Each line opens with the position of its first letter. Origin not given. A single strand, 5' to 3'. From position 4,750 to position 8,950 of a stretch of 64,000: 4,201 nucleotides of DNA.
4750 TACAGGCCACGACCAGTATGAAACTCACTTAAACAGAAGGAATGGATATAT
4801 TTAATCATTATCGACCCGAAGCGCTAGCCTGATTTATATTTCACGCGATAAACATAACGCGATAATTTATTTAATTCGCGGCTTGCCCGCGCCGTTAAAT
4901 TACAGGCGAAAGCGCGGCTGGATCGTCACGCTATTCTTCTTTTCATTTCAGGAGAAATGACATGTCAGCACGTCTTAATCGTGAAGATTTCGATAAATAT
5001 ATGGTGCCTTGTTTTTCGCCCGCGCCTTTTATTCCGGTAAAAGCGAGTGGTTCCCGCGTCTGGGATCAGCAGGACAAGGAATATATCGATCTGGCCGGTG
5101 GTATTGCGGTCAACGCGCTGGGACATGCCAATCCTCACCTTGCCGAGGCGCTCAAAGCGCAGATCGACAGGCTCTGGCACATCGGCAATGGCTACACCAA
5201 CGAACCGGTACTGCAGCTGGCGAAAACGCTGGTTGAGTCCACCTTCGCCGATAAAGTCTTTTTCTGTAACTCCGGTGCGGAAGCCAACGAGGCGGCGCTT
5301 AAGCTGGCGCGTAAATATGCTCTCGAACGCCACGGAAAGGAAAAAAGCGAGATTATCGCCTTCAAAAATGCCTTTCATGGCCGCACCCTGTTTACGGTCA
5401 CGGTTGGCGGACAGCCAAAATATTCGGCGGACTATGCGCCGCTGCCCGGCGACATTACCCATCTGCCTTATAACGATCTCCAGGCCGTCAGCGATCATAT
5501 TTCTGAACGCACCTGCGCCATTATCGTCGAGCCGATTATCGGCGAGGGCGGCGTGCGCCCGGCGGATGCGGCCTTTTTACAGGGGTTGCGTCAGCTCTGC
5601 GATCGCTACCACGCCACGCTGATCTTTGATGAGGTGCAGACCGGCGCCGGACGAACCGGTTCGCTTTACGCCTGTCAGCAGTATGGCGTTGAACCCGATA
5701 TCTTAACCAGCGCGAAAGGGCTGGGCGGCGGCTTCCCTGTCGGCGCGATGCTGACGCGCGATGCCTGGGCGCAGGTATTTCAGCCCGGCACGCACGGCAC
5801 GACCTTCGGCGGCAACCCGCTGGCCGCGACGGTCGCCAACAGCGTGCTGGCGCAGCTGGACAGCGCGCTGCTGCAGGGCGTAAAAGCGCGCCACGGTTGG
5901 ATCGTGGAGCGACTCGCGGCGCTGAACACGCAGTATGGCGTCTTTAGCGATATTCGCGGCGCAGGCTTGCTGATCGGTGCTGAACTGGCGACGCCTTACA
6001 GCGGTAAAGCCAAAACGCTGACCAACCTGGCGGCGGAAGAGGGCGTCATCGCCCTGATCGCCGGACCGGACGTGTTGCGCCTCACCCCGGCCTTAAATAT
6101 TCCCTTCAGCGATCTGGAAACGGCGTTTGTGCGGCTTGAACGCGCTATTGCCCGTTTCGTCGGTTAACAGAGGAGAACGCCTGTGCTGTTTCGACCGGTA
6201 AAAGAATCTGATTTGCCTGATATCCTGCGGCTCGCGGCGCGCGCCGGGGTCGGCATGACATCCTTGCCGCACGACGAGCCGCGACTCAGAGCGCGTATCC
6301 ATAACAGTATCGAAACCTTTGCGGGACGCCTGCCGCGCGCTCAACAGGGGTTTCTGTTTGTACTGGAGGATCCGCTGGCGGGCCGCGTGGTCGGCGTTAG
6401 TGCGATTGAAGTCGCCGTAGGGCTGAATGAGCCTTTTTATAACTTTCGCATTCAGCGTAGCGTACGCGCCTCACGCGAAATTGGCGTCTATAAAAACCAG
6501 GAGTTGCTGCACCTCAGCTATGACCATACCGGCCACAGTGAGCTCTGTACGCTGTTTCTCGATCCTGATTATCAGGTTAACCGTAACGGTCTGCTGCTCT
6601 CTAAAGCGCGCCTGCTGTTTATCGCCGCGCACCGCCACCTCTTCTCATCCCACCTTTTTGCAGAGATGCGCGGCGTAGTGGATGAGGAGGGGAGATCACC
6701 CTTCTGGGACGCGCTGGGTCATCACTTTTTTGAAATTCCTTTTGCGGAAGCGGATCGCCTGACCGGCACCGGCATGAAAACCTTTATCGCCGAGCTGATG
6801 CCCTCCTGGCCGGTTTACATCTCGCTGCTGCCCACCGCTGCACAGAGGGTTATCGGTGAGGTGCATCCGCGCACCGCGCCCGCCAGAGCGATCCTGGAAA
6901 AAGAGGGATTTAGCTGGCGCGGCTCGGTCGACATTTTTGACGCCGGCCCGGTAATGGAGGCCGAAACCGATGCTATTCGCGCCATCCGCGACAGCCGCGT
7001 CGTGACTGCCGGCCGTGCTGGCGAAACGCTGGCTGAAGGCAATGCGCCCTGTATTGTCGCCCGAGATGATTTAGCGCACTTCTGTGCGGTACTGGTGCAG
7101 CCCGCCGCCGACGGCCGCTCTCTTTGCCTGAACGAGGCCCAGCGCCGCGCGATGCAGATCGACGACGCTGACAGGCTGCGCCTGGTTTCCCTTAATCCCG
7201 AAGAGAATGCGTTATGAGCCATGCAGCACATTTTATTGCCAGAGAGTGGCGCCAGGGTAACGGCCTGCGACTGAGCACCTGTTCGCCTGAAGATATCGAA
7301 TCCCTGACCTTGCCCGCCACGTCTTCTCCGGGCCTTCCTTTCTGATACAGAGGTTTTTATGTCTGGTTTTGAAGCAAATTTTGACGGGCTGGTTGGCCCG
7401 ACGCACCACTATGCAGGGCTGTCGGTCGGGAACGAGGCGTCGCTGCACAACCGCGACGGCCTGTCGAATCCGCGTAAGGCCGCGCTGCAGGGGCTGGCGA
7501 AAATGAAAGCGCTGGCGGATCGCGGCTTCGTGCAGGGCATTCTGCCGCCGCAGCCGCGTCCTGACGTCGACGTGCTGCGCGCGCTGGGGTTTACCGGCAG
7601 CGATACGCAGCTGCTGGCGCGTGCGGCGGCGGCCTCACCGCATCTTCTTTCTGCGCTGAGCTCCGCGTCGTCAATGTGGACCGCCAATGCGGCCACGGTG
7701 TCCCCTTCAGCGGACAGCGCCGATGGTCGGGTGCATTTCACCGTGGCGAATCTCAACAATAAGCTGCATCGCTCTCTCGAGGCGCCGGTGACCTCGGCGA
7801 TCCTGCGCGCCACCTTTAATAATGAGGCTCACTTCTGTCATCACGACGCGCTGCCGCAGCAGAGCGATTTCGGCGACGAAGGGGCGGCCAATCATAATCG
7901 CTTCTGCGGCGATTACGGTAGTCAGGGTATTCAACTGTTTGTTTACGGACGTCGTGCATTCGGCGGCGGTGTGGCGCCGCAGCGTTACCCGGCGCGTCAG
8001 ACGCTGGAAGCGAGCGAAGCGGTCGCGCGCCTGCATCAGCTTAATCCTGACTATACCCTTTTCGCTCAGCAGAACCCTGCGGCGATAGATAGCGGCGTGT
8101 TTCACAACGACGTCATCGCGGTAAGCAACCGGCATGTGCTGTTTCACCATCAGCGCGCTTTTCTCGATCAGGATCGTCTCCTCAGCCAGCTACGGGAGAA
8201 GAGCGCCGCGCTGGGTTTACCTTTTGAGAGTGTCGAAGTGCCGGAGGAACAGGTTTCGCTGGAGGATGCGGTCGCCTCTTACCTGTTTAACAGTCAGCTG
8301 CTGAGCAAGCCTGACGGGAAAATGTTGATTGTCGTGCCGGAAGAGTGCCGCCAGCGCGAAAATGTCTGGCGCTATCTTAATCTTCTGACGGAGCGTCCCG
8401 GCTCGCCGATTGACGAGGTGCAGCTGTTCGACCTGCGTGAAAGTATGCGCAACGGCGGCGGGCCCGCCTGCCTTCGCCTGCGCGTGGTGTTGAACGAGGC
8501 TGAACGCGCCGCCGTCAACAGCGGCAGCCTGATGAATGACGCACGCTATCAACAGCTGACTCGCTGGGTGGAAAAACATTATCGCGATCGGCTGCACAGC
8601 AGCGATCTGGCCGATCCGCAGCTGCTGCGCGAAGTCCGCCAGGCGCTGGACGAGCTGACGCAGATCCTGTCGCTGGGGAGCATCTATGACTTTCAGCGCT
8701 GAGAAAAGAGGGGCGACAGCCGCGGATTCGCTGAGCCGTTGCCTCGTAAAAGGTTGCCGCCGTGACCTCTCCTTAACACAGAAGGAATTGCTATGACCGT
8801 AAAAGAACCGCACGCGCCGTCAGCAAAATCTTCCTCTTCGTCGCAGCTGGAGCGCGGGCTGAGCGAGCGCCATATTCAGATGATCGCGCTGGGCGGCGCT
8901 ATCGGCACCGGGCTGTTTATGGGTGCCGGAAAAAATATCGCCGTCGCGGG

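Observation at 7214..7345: astD reduced to a 43-codon in-frame scar between intact astA and astB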

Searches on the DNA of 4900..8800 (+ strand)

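Call 4: search_dna_similar(query=window:4900-8800:+, collection=ecoli_genomes, mode=distant, max_rows=5)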
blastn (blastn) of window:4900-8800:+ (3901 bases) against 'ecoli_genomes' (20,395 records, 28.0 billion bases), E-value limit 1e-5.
Records with a match: 5431; places in all: 15642; records where one place covers at least 80% of the query: 0.
Genomes with a match: 5426 of 5426; with a place that covers at least 80% of the query: 0. Places per genome that has any: lowest 1, median 3, highest 4. On chromosomes: 15635 places; on plasmids: 7.
Best place of each record, by identity: 60-80% 5431.
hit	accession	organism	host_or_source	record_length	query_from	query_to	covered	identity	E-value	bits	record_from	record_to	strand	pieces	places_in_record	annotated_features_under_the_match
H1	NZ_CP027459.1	Escherichia coli strain 90-3040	missing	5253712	81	3751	74%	66.3%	1e-108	670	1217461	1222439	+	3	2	astD: succinylglutamate-semialdehyde dehydrogenase | astB: N-succinylarginine dihydrolase | astC: succinylornithine/acetylornithine transaminase | astA: arginine N-succinyltransferase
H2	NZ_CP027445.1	Escherichia coli strain 2013C-3492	Homo sapiens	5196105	81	3751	74%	66.3%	1e-108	670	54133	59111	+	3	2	astD: succinylglutamate-semialdehyde dehydrogenase | astB: N-succinylarginine dihydrolase | astC: succinylornithine/acetylornithine transaminase | astA: arginine N-succinyltransferase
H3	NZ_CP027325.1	Escherichia coli strain 2013C-4830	Homo sapiens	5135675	81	3751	74%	66.3%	1e-108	670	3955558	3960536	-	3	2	astD: succinylglutamate-semialdehyde dehydrogenase | astB: N-succinylarginine dihydrolase | astC: succinylornithine/acetylornithine transaminase | astA: arginine N-succinyltransferase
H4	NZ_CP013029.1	Escherichia coli strain 2012C-4227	Homo sapiens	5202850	81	3751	74%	66.3%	1e-108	670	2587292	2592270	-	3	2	astD: succinylglutamate-semialdehyde dehydrogenase | astB: N-succinylarginine dihydrolase | astC: succinylornithine/acetylornithine transaminase | astA: arginine N-succinyltransferase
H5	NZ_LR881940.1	Escherichia coli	Sus scrofa domesticus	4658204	81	3751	74%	66.2%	2e-111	662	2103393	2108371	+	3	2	astD: succinylglutamate-semialdehyde dehydrogenase | astB: N-succinylarginine dihydrolase | astC: succinylornithine/acetylornithine transaminase | astA: arginine N-succinyltransferase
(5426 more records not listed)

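Call 5: get_annotated_region(hit=H1, flank=2500)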
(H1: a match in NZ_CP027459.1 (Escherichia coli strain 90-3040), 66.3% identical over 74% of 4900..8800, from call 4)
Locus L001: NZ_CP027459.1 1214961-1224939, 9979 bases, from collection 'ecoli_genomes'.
description: Escherichia coli strain 90-3040 chromosome, complete genome
organism: Escherichia coli strain 90-3040 (NCBI taxid 562)
replicon: chromosome; assembly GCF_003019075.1
host: missing; source: missing; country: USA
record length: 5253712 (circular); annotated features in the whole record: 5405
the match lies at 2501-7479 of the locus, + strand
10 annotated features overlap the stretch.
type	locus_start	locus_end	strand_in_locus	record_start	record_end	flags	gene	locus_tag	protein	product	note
CDS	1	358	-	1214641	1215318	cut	ydjY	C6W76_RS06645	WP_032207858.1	lipoprotein YdjY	-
CDS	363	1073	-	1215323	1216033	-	ydjX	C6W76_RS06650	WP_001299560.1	TVP38/TMEM64 family protein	-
CDS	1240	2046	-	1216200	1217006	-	xthA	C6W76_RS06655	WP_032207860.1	exodeoxyribonuclease III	-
CDS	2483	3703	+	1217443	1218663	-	astC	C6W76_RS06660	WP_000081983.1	succinylornithine/acetylornithine transaminase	-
CDS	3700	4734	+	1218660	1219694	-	astA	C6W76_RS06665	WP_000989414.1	arginine N-succinyltransferase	-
CDS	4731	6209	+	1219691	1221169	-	astD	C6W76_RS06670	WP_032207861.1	succinylglutamate-semialdehyde dehydrogenase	-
CDS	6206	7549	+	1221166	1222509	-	astB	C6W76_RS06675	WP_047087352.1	N-succinylarginine dihydrolase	-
CDS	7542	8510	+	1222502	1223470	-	astE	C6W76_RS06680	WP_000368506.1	succinylglutamate desuccinylase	-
CDS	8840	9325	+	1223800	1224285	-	spy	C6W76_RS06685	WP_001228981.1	ATP-independent periplasmic protein-refolding chaperone Spy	-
CDS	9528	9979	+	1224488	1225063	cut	ves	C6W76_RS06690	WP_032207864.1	environmental stress-induced protein Ves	-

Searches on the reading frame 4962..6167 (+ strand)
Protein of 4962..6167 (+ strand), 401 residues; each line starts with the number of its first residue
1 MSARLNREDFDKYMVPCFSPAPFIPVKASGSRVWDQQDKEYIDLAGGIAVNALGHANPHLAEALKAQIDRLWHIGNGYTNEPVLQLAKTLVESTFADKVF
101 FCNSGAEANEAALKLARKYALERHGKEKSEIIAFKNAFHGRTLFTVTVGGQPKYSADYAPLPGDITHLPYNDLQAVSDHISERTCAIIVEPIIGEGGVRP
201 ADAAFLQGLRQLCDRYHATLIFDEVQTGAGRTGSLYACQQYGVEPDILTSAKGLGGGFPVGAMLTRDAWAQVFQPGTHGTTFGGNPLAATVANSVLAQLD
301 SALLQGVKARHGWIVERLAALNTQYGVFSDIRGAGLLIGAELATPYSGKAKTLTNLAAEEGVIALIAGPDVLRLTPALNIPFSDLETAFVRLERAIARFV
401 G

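Call 3: search_protein_families(library=ncbifam, proteins=[window:4962-6167:+], max_evalue=0.01)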
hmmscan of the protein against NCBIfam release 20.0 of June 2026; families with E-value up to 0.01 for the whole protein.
window:4962-6167:+ (401 aa): 69 families (the best 25 are shown)
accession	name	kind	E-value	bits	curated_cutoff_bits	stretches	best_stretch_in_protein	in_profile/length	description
NF009047.0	PRK12381.1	subfamily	3e-211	701.5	630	1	1-400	1-401/406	bifunctional succinylornithine transaminase/acetylornithine transaminase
TIGR03246.1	arg_catab_astC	subfamily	7.1e-202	670.6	609.95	1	6-400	2-397/397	acetylornithine/succinylornithine family transaminase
NF003468.0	PRK05093.1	subfamily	3.7e-188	625.3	522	1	3-400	5-403/405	acetylornithine/succinyldiaminopimelate transaminase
TIGR00707.1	argD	subfamily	1.1e-145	485.2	410.05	1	13-396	1-380/381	acetylornithine/succinylornithine family transaminase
NF002325.0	PRK01278.1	subfamily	1.9e-128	428.5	372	1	13-398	5-388/395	acetylornithine transaminase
NF003397.0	PRK04612.1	equivalog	1.9e-126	422.2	735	1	11-400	12-405/408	acetylornithine transaminase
NF002874.0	PRK03244.1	equivalog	1.7e-121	405.8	457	1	7-397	11-393/399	acetylornithine transaminase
NF002797.0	PRK02936.1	equivalog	8.8e-114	380.2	496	1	22-396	12-377/385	acetylornithine transaminase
NF002985.0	PRK03715.1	equivalog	2.2e-98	329.5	568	1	23-395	20-390/395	acetylornithine transaminase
NF004426.0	PRK05769.1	equivalog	1.2e-93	314.3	552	2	184-397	222-438/441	acetyl ornithine aminotransferase family protein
NF005993.0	PRK08117.1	subfamily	1.9e-92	310.1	574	2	181-398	205-429/433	aspartate aminotransferase family protein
NF003273.0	PRK04260.1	equivalog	1e-90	304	616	1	26-389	16-368/376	acetylornithine transaminase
NF042418.1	LysJ_Th_th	equivalog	5.5e-89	298.7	700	1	24-388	21-377/386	[LysW]-aminoadipate semialdehyde transaminase LysJ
NF045491.1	LysJ_Sulfobales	equivalog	4.1e-79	266.2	700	1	26-396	15-377/386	[LysW]-aminoadipate semialdehyde/glutamate semialdehyde transaminase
TIGR01885.1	Orn_aminotrans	equivalog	9e-79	265.1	378.4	1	12-395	10-400/402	ornithine--oxo-acid transaminase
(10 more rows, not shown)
